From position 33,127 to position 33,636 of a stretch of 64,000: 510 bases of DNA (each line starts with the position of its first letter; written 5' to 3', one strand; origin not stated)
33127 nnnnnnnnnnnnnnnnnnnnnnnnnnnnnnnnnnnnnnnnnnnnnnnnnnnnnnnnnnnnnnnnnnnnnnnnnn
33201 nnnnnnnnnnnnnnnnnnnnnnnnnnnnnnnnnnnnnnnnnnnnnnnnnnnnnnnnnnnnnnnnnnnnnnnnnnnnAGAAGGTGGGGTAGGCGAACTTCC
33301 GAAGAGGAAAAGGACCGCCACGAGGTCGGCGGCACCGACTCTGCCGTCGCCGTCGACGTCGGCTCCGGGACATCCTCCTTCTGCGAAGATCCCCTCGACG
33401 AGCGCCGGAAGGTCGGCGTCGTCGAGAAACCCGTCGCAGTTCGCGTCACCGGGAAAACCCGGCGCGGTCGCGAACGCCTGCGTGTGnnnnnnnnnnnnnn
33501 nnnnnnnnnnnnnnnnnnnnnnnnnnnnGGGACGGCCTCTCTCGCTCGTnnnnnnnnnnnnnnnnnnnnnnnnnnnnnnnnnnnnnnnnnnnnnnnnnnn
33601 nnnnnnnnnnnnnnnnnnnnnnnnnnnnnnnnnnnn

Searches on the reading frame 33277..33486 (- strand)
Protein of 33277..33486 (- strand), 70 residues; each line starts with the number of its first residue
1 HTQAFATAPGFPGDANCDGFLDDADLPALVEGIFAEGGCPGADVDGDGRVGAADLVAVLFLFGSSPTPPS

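Call 69: search_protein_families(library=pfam, max_evalue=1, proteins=[window:33277-33486:-])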
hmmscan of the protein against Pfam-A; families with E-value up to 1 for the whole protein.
seq(70 aa): 5 families
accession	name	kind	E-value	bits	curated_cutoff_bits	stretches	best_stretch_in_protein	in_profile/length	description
PF13499.12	EF-hand_7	-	0.00063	20.5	30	1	14-36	12-32/67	EF-hand domain pair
PF13405.12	EF-hand_6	-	0.0017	18.4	25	1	43-61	10-28/30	EF-hand domain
PF00036.39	EF-hand_1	-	0.0017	18.2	25.4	1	42-59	9-26/29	EF hand domain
PF00404.24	Dockerin_1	-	0.016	15.8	22.9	1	13-58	2-52/57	Dockerin type I domain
PF13202.12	EF-hand_5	-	0.021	14.7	25.9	1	42-57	8-23/25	EF hand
